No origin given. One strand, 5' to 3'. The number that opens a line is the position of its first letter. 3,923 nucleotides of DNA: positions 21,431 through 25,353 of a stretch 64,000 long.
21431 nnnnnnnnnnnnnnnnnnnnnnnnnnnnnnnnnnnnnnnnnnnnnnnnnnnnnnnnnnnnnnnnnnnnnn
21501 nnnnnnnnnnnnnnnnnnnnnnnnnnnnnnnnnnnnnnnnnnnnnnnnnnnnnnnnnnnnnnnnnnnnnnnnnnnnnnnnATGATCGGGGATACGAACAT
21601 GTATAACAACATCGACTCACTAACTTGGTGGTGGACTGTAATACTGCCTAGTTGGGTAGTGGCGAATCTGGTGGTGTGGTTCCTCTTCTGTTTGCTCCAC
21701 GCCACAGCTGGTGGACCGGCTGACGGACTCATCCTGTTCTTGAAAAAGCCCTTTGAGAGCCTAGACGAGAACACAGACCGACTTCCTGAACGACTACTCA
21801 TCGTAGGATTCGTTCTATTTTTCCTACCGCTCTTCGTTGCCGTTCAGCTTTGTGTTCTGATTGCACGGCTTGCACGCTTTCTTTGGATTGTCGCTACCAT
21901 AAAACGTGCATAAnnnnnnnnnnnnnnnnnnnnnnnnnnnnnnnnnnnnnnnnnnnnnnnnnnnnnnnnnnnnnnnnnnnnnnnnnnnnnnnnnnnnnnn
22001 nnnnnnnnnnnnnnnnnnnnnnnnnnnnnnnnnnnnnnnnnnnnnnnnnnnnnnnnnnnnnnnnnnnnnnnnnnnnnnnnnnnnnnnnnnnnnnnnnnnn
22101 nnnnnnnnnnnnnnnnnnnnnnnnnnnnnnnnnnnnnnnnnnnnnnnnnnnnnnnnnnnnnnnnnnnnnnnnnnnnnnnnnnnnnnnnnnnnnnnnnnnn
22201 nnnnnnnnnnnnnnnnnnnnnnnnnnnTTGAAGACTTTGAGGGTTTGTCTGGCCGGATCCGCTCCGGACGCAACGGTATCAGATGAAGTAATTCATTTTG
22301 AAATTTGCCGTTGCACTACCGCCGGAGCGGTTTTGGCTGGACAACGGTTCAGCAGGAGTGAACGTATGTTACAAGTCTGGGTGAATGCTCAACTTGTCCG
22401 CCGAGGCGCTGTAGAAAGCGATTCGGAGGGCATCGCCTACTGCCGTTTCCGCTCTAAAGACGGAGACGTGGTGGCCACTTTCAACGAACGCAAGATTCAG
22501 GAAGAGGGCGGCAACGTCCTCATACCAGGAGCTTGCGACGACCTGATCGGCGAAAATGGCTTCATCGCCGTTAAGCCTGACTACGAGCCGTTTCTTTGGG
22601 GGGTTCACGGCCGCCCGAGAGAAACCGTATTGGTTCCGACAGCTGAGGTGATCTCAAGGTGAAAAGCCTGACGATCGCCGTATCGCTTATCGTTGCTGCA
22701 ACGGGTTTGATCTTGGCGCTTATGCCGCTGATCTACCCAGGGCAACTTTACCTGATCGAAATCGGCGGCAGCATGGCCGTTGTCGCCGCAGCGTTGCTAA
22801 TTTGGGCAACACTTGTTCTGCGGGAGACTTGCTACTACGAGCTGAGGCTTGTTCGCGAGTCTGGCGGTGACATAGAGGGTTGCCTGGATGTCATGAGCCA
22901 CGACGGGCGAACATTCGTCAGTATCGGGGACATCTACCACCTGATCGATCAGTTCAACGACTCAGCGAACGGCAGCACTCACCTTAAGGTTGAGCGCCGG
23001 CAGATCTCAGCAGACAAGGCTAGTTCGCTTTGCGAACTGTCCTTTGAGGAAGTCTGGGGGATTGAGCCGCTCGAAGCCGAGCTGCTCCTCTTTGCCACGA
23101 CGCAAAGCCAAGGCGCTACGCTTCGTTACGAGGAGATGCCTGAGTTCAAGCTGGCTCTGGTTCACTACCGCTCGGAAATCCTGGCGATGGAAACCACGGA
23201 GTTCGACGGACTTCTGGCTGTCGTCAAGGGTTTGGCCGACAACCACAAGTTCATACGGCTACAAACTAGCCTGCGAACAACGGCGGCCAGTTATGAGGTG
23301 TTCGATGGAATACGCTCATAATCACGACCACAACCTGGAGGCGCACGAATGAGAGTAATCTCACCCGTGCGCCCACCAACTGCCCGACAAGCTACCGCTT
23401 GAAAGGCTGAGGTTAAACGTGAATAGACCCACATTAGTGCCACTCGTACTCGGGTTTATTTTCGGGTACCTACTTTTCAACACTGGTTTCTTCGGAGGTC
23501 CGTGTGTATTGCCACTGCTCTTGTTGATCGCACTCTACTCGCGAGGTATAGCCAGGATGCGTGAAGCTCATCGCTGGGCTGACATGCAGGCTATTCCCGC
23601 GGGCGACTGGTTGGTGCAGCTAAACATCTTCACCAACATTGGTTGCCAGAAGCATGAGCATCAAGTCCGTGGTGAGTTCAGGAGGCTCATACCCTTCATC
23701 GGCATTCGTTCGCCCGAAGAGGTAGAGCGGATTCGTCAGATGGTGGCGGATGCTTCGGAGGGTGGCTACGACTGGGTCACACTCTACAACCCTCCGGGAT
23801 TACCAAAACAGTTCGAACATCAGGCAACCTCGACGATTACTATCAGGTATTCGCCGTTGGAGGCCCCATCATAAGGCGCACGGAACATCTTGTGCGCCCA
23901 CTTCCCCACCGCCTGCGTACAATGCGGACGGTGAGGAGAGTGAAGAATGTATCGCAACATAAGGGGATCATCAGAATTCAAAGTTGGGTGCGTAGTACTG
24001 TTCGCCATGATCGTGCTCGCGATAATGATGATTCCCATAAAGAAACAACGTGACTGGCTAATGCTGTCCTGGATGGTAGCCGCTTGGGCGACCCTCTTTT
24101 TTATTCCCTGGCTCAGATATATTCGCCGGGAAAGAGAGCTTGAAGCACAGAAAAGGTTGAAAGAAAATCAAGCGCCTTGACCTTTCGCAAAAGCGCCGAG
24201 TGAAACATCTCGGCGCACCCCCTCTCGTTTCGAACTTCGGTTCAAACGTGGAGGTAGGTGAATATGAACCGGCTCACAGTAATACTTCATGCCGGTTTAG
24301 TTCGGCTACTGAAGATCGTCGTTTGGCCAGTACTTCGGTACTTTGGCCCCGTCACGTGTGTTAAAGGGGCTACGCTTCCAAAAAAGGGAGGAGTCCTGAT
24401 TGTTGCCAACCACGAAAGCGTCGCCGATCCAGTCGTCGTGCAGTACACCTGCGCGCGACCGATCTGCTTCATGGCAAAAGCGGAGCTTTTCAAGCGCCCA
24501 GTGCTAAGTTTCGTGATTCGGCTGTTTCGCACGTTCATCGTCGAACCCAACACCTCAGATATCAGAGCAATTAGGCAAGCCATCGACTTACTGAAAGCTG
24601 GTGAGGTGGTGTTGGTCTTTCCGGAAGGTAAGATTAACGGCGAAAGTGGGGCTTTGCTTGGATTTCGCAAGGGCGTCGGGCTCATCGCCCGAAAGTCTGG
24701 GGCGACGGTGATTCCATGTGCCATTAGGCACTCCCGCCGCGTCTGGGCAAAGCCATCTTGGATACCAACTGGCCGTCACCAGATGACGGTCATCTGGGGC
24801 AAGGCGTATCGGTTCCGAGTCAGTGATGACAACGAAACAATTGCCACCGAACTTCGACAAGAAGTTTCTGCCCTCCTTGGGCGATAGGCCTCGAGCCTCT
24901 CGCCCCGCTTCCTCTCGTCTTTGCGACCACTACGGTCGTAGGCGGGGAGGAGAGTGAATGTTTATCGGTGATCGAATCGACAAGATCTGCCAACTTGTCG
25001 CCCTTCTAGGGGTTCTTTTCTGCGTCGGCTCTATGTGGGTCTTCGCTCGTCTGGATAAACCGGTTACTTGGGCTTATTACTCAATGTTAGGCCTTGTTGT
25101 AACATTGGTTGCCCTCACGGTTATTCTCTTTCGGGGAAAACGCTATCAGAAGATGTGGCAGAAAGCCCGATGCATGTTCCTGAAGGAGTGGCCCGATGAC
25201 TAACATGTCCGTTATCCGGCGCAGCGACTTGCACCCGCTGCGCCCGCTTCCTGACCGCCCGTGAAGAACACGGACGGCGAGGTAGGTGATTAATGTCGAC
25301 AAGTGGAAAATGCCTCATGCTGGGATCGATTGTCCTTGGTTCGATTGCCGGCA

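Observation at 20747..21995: Tandem array of three divergent 2-TM small-protein genes, each preceded by a terminator hairpin and a conserved ttgacc-containing 37-bp motif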

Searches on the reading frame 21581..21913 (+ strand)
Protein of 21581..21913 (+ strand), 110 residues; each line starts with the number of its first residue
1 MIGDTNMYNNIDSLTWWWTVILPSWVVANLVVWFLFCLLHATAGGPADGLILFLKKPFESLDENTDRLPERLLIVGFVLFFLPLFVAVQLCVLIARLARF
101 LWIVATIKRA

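Call 11: search_protein_families(library=pfam, proteins=[window:21599-21913:+], max_evalue=1)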
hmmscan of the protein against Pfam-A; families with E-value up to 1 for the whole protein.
window:21599-21913:+ (104 aa): 0 families

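Call 15: find_encoding_contigs(protein=window:21599-21913:+, flank=10000, max_places=6)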
Protein window:21599-21913:+ (104 aa): no gene with exactly this product is on record in the collection.

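Call 26: search_protein_families(library=phrogs, proteins=[window:21581-21913:+], max_evalue=0.1)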
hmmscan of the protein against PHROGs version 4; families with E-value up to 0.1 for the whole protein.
window:21581-21913:+ (110 aa): 0 families

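Call 42: find_homologous_proteins(query=window:21581-21910:+, max_evalue=0.01)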
Query window:21581-21910:+ (110 aa): 1 proteins with E <= 0.01 among 11 candidates.
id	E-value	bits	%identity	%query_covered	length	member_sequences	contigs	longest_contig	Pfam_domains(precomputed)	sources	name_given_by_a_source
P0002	1.2e-66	240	100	100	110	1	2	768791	-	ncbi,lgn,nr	ncbi:MAG: hypothetical protein HZB70_01180 [Candidatus Berkelbacteria bacterium]|nr:MAG: hypothetica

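Call 51: search_protein_representatives(protein=window:21581-21910:+)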
Query: 110 residues. Proteins with E-value up to 0.001 (for the whole library): 1; up to 1e-10: 1; up to 1e-30: 1. The best 1 are listed.
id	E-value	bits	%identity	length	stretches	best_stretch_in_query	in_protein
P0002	3.9e-67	240.0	100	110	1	1-110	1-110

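Call 89: search_protein_families(library=ncbifam, proteins=[window:21581-21913:+], max_evalue=0.1)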
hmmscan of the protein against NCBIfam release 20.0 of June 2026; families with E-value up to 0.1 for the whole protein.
window:21581-21913:+ (110 aa): 0 families

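Call 90: search_protein_families(library=padloc, proteins=[window:21581-21913:+], max_evalue=0.1)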
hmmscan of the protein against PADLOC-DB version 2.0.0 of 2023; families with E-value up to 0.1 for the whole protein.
window:21581-21913:+ (110 aa): 0 families

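Call 104: search_solved_structures(query=window:21581-21910:+, max_evalue=1)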
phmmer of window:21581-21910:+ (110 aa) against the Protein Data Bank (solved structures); distinct sequences matched with E-value up to 1: 1.
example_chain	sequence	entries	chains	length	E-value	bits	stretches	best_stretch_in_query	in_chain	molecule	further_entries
6hpf_A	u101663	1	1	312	0.46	14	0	8-45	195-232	endo-b-mannanase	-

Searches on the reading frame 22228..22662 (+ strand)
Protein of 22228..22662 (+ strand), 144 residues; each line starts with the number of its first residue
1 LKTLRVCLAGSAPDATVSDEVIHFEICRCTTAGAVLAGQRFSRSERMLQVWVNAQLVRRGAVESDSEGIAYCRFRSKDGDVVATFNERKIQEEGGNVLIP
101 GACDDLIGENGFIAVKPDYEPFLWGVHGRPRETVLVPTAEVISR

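Call 11: search_protein_families(library=pfam, proteins=[window:22228-22662:+], max_evalue=1)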
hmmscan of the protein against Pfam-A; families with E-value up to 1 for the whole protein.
window:22228-22662:+ (144 aa): 1 family
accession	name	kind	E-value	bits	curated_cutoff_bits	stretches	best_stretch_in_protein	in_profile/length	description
PF10894.13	DUF2689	-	0.011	16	25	1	11-45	11-47/57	Protein of unknown function (DUF2689)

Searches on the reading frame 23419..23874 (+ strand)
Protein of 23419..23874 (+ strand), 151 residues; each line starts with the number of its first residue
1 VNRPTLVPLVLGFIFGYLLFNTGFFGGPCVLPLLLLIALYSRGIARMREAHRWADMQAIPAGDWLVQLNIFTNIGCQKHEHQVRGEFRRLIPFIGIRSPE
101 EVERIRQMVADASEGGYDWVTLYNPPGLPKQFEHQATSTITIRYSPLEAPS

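Call 11: search_protein_families(library=pfam, proteins=[window:23419-23874:+], max_evalue=1)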
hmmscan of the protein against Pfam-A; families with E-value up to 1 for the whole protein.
window:23419-23874:+ (151 aa): 0 families

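Call 26: search_protein_families(library=phrogs, proteins=[window:23419-23874:+], max_evalue=0.1)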
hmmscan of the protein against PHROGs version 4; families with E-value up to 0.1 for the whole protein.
window:23419-23874:+ (151 aa): 1 family
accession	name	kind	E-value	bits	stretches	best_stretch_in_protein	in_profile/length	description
phrog_29376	-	unknown function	0.041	14.8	1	62-117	28-81/121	-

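Call 89: search_protein_families(library=ncbifam, proteins=[window:23419-23874:+], max_evalue=0.1)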
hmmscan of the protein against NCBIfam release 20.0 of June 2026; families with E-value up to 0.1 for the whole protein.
window:23419-23874:+ (151 aa): 0 families

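Call 90: search_protein_families(library=padloc, proteins=[window:23419-23874:+], max_evalue=0.1)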
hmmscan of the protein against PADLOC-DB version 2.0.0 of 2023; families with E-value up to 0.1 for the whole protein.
window:23419-23874:+ (151 aa): 0 families

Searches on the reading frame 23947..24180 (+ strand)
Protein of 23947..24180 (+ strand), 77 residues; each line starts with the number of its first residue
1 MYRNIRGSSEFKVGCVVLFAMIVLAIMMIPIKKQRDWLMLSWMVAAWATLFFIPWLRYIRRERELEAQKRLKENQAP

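Call 11: search_protein_families(library=pfam, proteins=[window:23947-24180:+], max_evalue=1)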
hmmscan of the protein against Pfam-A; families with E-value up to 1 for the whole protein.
window:23947-24180:+ (77 aa): 7 families
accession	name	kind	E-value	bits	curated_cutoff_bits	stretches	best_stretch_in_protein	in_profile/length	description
PF02293.20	AmiS_UreI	-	0.008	16.7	25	1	15-65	89-139/166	AmiS/UreI family transporter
PF22954.2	DUF7027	-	0.0092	16.3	27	1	15-53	45-83/100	Domain of unknown function (DUF7027)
PF19632.4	DUF6136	-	0.014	15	25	1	8-50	312-354/356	Family of unknown function (DUF6136)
PF16980.11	CitMHS_2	-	0.019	14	25.7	1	12-61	5-55/448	Putative citrate transport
PF04995.19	CcmD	-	0.056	14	25.6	1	44-70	15-41/44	Heme exporter protein D (CcmD)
PF09490.15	CbtA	-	0.077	13.3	30.7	1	17-58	86-127/239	Probable cobalt transporter subunit (CbtA)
PF07884.19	VKOR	-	0.084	13.5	27.5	1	14-59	62-107/134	Vitamin K epoxide reductase family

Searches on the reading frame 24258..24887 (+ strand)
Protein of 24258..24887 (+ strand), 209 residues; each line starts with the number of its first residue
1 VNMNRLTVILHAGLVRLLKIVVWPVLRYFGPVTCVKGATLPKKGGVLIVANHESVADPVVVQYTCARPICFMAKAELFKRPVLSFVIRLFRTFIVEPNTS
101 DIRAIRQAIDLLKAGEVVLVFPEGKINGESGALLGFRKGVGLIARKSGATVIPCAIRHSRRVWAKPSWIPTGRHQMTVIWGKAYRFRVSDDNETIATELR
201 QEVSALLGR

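Call 9: search_protein_families(library=pfam, proteins=[window:24258-24887:+], max_evalue=0.01)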
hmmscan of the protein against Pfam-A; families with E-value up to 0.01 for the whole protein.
window:24258-24887:+ (209 aa): 1 family
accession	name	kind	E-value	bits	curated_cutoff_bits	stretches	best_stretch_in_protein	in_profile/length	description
PF01553.26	Acyltransferase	-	3.4e-25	88.8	23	1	35-156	4-131/132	Acyltransferase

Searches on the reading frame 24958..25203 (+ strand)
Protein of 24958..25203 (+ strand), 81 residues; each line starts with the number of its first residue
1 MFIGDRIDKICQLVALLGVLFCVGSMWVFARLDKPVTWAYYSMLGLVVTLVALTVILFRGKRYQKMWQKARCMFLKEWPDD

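Call 11: search_protein_families(library=pfam, proteins=[window:24958-25203:+], max_evalue=1)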
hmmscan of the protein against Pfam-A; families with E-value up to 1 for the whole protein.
window:24958-25203:+ (81 aa): 11 families
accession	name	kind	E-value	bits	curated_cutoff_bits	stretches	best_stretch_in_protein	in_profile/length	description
PF01757.29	Acyl_transf_3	-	0.0028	17.2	31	1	7-67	210-270/326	Acyltransferase domain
PF10745.14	DUF2530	-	0.0047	17.6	25.5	1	7-58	10-61/77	Protein of unknown function (DUF2530)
PF19845.4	DUF6320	-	0.0054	17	29.9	1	6-66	10-70/186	Family of unknown function (DUF6320)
PF19870.4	DUF6343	-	0.016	16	27.2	1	14-64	20-72/82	Family of unknown function (DUF6343)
PF03124.20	EXS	-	0.02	14.6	25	1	9-72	48-113/330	EXS family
PF04178.18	Got1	-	0.039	14.9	24.6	1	13-74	6-66/110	Got1/Sft2-like family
PF15048.11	OSTbeta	-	0.047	14.2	27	1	26-59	23-54/122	Organic solute transporter subunit beta protein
PF24357.1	TMD0_ABC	-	0.075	13.6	27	1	9-65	28-89/159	ABC transporter TMD0 domain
PF20237.3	DUF6594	-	0.19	12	30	1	5-59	168-219/238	Family of unknown function (DUF6594)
PF16080.10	Phage_holin_2_3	-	0.26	11.8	28.8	0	12-28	25-41/56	Bacteriophage holin family HP1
PF18184.6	SLATT_3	-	0.29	11.8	26.3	1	33-72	43-80/155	SMODS and SLOG-associating 2TM effector domain 3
